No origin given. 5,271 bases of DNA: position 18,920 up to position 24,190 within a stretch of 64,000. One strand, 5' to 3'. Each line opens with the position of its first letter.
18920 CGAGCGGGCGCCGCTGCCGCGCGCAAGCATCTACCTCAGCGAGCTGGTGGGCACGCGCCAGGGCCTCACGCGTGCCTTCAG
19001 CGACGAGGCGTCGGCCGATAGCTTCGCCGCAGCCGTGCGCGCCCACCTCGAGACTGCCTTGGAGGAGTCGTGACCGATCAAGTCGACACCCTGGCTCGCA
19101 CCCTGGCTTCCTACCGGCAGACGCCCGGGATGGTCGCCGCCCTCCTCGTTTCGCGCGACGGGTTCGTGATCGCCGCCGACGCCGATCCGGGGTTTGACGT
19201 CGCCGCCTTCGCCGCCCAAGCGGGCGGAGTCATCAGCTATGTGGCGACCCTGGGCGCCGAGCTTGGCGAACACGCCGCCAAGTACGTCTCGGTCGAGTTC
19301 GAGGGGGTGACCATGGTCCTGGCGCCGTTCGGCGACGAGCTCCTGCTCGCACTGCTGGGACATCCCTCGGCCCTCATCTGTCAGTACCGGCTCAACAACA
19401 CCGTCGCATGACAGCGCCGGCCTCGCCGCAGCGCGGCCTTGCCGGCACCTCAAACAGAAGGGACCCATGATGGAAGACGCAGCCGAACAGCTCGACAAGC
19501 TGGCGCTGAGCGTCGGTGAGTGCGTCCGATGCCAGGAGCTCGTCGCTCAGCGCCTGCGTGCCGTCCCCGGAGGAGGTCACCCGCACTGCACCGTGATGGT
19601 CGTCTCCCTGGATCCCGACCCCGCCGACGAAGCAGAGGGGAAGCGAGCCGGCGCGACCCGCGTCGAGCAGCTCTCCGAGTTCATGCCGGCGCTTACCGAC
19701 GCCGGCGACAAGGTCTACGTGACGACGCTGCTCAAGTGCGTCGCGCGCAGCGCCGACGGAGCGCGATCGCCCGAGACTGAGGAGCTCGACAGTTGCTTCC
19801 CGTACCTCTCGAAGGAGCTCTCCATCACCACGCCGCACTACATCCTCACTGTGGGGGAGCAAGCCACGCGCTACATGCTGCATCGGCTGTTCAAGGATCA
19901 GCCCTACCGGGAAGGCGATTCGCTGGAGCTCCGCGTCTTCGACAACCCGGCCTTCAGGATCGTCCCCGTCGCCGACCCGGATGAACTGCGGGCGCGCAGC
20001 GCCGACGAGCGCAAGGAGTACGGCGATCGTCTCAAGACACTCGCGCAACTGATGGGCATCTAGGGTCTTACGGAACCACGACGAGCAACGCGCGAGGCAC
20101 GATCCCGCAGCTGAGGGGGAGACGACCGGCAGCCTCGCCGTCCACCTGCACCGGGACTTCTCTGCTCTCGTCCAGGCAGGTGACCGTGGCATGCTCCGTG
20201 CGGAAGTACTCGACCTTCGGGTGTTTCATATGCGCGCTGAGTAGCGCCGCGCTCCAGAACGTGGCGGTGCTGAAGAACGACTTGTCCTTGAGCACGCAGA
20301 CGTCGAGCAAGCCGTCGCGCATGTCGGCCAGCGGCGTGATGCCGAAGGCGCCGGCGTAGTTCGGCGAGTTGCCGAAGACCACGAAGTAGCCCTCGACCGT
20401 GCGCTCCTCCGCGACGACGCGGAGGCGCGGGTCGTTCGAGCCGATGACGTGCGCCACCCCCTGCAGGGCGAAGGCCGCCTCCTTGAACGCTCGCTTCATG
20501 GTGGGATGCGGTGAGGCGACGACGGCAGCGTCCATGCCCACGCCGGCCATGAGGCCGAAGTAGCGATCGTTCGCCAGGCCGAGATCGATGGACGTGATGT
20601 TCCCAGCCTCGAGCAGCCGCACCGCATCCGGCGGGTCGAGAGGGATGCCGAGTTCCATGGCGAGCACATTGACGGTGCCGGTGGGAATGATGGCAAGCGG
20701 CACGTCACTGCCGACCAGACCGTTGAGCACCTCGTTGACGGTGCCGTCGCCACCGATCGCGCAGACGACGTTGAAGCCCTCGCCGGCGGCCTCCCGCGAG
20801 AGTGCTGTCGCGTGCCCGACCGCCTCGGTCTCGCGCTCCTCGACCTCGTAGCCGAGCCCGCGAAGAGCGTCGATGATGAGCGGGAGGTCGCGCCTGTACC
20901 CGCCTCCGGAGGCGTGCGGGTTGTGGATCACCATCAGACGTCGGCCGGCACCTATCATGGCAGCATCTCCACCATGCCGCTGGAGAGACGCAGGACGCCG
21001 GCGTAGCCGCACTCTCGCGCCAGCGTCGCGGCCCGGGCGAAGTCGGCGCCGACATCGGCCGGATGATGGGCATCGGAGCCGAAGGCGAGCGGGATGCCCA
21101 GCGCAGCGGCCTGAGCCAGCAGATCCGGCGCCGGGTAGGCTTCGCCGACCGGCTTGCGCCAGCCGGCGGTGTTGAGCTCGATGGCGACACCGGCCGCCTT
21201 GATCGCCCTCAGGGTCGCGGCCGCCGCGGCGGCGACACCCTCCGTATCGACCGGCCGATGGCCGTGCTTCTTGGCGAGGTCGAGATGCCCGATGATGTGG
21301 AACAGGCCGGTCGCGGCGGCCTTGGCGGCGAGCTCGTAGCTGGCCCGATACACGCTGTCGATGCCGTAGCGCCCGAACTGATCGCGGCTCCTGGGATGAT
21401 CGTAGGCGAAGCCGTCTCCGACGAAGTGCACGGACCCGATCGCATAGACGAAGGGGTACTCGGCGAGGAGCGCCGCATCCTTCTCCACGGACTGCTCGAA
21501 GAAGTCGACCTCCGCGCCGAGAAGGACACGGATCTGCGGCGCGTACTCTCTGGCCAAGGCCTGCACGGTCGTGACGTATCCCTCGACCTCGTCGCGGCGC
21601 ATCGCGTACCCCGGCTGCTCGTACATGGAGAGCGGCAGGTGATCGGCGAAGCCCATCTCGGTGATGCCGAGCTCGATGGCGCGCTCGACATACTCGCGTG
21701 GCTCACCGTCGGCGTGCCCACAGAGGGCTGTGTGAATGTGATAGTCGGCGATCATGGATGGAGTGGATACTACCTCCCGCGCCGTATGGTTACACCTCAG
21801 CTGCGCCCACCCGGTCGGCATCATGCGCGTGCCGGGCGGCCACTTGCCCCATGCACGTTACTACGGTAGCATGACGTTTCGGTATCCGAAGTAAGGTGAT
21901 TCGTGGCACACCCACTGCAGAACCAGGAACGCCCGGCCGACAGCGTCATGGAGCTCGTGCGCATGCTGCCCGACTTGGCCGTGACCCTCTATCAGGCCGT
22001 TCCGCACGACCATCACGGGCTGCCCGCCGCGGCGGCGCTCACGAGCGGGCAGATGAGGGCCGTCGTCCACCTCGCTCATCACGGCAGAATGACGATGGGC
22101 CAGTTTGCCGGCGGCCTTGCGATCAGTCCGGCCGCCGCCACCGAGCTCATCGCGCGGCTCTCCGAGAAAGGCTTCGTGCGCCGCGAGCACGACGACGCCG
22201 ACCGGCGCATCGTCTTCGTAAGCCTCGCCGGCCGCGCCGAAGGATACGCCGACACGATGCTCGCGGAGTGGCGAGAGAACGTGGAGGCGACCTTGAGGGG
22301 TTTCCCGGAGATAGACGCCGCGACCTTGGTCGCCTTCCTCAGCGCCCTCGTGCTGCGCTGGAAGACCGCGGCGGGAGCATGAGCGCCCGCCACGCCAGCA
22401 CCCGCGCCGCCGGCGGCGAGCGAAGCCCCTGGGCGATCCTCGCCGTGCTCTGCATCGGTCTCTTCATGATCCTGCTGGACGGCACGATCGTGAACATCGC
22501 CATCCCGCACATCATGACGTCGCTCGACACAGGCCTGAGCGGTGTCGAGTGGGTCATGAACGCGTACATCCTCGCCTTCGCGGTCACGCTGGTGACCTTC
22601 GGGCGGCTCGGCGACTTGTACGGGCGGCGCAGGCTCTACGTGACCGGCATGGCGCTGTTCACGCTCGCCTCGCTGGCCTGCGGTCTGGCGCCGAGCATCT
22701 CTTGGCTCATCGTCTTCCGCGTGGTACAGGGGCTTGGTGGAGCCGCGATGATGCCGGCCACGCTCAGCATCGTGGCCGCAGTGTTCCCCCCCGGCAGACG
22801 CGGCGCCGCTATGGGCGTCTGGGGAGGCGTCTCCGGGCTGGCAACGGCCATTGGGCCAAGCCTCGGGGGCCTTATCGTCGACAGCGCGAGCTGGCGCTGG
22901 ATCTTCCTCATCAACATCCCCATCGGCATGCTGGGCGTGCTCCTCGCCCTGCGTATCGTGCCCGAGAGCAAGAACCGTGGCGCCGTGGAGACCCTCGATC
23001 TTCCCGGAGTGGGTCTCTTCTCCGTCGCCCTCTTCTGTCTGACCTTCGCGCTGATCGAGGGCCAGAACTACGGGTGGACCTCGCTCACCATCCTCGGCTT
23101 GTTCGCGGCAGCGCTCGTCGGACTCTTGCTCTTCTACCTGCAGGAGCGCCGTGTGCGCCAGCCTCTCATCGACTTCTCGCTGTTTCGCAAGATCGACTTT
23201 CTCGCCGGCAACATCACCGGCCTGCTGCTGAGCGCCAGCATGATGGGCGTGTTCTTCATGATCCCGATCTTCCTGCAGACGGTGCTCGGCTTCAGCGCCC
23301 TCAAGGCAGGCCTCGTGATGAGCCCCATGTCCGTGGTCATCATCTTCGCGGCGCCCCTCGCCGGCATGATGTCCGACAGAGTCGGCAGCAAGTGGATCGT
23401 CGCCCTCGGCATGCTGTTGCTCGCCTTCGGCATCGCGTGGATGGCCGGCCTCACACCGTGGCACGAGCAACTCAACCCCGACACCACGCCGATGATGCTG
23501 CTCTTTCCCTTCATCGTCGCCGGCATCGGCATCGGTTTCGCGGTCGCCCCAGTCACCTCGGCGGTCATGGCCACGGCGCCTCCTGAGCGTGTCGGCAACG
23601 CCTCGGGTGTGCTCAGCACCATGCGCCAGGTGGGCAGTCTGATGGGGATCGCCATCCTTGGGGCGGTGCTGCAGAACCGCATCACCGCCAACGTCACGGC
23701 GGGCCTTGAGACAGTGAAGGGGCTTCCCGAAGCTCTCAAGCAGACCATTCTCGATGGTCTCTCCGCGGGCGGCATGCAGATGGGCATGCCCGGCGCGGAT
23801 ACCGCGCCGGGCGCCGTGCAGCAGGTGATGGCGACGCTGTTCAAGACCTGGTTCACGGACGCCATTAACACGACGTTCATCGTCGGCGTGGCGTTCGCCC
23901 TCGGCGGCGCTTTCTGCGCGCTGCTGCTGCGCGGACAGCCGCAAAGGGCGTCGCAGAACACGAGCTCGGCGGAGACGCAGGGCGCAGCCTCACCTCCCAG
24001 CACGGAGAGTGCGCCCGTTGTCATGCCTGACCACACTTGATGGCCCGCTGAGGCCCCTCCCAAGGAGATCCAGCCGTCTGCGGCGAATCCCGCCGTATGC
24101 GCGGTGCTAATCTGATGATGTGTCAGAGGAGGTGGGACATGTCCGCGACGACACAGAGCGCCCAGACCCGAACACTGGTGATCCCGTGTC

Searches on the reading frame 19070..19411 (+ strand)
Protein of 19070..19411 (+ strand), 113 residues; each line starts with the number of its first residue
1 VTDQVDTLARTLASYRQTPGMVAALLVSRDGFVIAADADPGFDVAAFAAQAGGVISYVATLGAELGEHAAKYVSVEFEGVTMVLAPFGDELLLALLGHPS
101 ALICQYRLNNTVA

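Call 31: search_protein_families(library=pfam, proteins=[window:19070-19411:+], max_evalue=0.0001)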
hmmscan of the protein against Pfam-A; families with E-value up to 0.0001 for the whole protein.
window:19070-19411:+ (113 aa): 1 family
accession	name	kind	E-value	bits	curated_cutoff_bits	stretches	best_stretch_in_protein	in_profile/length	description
PF03259.23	Robl_LC7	-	1.3e-08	34.9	23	1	11-96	5-90/91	Roadblock/LC7 domain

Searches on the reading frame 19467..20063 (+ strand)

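Call 31: search_protein_families(library=pfam, proteins=[window:19467-20063:+], max_evalue=0.0001)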
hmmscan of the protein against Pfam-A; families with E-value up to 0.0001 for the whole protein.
window:19467-20063:+ (198 aa): 1 family
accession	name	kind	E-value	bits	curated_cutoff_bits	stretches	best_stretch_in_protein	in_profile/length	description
PF03167.25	UDG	-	2.7e-10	40.9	24.3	1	36-182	3-129/141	Uracil DNA glycosylase superfamily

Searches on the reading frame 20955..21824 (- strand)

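Call 31: search_protein_families(library=pfam, proteins=[window:20955-21824:-], max_evalue=0.0001)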
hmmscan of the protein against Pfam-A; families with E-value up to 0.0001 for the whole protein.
window:20955-21824:- (289 aa): 1 family
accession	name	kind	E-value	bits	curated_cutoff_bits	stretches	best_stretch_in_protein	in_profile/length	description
PF02811.25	PHP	-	5.7e-25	89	26.4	1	27-220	1-164/164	PHP domain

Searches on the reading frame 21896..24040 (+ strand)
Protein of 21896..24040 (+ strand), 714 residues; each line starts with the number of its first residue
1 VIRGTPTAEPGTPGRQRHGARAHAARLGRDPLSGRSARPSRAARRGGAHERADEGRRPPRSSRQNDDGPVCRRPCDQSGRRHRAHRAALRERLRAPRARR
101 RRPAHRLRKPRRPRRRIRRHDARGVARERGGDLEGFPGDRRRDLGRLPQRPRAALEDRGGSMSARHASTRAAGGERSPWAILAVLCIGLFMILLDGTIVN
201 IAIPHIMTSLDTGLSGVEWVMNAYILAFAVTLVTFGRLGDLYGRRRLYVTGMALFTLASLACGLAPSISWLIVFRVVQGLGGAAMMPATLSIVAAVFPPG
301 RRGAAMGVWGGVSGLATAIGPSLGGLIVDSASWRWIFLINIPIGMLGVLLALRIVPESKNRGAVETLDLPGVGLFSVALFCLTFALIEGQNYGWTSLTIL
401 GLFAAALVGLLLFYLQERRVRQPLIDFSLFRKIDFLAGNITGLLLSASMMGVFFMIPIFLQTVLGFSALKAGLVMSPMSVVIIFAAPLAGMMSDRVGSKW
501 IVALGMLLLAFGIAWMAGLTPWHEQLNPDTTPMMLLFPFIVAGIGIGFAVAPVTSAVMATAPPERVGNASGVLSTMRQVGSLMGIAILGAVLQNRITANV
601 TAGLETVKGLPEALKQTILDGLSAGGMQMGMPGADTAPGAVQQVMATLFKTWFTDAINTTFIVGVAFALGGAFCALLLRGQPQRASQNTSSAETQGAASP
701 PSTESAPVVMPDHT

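Call 32: search_protein_families(library=pfam, proteins=[window:21896-24040:+], max_evalue=0.0001)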
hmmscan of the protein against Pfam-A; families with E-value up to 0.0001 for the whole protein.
window:21896-24040:+ (714 aa): 2 families
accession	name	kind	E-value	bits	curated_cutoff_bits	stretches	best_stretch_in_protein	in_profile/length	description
PF07690.21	MFS_1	-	2e-65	221.4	33.4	1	185-584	1-346/347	Major Facilitator Superfamily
PF00083.30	Sugar_tr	-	4.8e-09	36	22.3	1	218-358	49-194/452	Sugar (and other) transporter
